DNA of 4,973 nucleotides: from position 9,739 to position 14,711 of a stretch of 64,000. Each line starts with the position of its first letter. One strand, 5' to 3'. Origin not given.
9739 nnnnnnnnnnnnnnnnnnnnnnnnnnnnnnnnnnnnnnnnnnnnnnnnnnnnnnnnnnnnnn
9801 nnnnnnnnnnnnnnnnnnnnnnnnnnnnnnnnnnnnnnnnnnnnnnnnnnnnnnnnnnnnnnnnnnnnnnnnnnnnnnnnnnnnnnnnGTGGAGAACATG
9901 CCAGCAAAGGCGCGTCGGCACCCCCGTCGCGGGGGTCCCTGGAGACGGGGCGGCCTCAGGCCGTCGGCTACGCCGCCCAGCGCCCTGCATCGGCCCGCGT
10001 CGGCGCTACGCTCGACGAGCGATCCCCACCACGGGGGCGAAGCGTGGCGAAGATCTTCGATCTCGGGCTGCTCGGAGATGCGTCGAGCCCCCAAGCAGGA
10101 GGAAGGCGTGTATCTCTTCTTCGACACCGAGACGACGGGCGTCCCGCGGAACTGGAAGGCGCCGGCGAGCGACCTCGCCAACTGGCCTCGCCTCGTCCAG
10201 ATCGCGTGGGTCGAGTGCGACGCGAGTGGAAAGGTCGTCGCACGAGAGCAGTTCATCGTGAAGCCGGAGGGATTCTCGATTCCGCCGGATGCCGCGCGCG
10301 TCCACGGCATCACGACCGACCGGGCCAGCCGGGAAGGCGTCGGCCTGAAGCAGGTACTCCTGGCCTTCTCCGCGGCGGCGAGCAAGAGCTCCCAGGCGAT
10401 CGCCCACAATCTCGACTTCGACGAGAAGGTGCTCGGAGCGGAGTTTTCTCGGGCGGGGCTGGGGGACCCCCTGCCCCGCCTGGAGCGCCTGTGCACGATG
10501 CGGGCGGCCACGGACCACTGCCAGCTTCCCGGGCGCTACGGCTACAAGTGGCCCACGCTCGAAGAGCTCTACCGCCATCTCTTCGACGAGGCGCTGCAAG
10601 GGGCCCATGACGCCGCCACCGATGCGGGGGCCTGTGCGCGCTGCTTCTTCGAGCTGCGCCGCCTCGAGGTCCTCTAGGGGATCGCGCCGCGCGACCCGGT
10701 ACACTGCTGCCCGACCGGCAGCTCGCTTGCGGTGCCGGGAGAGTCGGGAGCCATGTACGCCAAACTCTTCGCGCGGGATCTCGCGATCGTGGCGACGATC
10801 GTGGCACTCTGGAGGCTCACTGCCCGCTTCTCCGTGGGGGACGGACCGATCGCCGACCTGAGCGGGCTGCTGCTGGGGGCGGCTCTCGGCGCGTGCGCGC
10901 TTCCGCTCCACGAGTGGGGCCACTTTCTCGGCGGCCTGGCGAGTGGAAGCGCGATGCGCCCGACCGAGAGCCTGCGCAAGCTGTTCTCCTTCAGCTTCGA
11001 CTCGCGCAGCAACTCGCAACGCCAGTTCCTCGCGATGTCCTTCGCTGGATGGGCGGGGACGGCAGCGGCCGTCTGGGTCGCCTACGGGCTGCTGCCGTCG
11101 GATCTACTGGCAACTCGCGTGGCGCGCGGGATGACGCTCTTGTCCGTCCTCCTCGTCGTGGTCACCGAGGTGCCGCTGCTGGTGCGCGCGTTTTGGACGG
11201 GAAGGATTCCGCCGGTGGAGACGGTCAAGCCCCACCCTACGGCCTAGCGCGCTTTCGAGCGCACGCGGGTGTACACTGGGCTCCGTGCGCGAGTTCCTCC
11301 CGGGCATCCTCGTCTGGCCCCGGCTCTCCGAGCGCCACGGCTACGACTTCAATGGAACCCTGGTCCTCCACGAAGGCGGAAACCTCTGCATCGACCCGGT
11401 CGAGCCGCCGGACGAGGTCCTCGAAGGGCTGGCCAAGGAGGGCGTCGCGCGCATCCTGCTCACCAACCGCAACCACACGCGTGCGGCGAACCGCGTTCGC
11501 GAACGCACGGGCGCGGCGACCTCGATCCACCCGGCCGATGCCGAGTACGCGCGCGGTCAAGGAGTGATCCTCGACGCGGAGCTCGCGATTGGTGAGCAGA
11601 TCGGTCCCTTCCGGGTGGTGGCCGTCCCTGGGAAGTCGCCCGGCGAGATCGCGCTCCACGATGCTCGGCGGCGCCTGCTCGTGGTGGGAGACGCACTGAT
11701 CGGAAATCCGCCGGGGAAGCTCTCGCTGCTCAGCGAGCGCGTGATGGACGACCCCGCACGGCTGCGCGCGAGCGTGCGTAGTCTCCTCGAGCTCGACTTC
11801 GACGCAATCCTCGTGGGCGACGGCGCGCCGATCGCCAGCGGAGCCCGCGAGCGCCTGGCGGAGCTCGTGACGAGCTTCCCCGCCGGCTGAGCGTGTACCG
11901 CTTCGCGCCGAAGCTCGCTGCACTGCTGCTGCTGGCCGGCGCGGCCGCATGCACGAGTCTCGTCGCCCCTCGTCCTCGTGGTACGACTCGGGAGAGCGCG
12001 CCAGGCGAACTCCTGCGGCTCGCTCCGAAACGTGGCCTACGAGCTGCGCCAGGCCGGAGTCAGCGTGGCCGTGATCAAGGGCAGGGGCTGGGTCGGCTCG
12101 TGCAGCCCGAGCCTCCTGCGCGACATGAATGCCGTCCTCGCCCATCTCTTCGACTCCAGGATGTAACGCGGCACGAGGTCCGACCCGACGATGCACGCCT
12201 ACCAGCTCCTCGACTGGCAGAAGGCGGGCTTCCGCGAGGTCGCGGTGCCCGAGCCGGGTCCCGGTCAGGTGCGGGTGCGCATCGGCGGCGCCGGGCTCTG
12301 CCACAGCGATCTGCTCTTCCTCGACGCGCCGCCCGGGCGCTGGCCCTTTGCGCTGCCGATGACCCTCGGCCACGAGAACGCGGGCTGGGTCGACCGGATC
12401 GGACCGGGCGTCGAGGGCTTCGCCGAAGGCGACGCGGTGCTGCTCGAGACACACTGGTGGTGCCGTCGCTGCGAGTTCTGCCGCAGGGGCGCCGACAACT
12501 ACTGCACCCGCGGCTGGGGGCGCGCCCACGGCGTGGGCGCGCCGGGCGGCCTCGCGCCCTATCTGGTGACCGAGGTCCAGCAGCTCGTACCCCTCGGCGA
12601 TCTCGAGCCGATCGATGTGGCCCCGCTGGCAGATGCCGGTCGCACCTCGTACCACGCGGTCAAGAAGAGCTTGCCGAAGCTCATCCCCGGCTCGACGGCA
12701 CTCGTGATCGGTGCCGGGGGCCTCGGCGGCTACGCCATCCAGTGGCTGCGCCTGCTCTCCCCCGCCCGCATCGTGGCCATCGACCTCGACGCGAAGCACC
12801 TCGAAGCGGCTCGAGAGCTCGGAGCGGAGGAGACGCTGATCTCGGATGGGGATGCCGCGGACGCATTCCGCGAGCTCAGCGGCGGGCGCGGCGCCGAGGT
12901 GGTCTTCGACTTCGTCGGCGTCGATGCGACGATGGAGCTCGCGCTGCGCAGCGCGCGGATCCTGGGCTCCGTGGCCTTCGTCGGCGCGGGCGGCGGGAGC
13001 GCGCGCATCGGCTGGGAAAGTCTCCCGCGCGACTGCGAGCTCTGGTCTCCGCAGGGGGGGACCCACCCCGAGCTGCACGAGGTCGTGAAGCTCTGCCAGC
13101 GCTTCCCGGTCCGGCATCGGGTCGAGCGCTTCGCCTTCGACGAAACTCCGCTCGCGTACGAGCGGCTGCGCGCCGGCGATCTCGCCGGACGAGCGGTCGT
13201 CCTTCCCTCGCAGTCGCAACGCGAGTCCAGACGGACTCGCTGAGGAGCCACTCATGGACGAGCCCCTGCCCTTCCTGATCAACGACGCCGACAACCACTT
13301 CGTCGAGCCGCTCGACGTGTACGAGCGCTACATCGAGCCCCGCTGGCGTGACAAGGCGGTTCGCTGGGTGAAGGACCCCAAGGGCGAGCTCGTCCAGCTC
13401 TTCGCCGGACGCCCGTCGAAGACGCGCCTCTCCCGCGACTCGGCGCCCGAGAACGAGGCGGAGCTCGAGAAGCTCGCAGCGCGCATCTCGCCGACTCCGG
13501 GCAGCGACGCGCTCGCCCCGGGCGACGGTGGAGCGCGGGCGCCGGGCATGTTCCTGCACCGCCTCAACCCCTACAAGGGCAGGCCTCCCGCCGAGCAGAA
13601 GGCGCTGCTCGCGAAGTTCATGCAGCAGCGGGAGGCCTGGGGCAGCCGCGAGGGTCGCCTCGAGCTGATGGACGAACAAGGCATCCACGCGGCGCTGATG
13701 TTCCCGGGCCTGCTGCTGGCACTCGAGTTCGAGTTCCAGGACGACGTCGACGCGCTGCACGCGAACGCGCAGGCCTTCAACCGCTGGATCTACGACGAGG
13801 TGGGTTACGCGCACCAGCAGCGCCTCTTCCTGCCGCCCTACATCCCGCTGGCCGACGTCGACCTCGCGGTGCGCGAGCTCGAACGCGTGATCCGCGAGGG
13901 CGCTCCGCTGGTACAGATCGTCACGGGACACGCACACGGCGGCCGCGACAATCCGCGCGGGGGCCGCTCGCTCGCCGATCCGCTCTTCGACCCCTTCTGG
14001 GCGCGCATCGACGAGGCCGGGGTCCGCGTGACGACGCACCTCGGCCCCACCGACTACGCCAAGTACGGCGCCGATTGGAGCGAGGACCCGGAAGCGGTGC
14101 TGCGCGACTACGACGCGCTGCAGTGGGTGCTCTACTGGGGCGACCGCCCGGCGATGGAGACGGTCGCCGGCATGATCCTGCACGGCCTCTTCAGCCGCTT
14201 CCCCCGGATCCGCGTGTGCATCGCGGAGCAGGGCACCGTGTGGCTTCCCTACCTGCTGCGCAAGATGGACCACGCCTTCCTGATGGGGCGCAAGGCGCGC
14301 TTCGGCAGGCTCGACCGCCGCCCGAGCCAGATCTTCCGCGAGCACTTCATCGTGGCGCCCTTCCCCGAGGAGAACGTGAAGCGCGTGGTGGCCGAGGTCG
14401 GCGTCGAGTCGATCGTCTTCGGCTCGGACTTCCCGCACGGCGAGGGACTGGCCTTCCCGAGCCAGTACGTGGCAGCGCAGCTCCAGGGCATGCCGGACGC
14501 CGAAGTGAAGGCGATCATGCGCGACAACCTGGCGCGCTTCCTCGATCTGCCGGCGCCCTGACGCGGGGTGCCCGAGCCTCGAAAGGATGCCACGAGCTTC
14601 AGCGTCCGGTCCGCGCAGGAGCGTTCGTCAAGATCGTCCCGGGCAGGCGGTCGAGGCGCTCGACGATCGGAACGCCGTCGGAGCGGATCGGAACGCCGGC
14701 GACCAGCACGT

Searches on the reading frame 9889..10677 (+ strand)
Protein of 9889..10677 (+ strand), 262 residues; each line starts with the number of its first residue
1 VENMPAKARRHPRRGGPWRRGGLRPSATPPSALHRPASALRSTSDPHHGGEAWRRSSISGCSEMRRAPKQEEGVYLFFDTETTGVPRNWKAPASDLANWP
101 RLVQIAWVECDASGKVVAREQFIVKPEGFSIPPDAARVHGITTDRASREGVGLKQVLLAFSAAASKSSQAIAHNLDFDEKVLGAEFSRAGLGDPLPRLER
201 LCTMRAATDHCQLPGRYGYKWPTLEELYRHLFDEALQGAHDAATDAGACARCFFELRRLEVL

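Call 46: search_protein_families(library=pfam, proteins=[window:9889-10677:+], max_evalue=0.00001)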
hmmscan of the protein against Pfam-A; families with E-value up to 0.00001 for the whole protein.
window:9889-10677:+ (262 aa): 1 family
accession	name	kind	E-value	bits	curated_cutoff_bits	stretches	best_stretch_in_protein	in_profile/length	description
PF00929.31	RNase_T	-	1.8e-12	48.5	24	1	77-253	2-164/164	Exonuclease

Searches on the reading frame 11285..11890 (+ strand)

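Call 46: search_protein_families(library=pfam, proteins=[window:11285-11890:+], max_evalue=0.00001)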
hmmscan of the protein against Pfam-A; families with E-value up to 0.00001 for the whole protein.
window:11285-11890:+ (201 aa): 2 families
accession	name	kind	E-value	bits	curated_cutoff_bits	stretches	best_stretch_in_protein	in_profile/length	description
PF14597.12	Lactamase_B_5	-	7.9e-19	68.4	28.4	1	6-197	7-198/199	Metallo-beta-lactamase superfamily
PF00753.33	Lactamase_B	-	1.9e-07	31.7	22.7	1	25-178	9-195/196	Metallo-beta-lactamase superfamily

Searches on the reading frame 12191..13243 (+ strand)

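Call 46: search_protein_families(library=pfam, proteins=[window:12191-13243:+], max_evalue=0.00001)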
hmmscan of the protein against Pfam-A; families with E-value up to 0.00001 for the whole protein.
window:12191-13243:+ (350 aa): 3 families
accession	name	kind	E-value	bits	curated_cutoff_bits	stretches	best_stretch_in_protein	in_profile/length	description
PF08240.17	ADH_N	-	8.7e-25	87.4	23.5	1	23-136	1-103/104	Alcohol dehydrogenase GroES-like domain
PF00107.32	ADH_zinc_N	-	2.6e-18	66.6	31.8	1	177-275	1-99/129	Zinc-binding dehydrogenase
PF13602.12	ADH_zinc_N_2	-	4.3e-06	28.1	27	1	210-337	1-134/134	Zinc-binding dehydrogenase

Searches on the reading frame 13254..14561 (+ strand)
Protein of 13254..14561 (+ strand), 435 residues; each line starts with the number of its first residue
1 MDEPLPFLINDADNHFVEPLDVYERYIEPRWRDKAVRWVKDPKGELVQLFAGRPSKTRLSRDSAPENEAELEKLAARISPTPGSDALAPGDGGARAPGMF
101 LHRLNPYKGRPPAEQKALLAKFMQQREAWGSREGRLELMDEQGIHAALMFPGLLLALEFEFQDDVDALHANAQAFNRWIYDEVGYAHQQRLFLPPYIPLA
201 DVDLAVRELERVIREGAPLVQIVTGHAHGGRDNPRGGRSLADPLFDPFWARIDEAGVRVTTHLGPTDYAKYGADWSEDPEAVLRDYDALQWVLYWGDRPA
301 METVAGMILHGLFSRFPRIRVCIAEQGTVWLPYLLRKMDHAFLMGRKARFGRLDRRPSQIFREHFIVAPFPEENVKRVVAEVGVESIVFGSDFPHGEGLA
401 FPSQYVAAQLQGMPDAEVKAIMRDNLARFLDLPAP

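Call 46: search_protein_families(library=pfam, proteins=[window:13254-14561:+], max_evalue=0.00001)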
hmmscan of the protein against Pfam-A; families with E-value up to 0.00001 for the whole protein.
window:13254-14561:+ (435 aa): 1 family
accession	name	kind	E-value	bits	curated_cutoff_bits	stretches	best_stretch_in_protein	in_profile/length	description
PF04909.20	Amidohydro_2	-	5.3e-22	79.3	26.4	1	131-432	20-289/289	Amidohydrolase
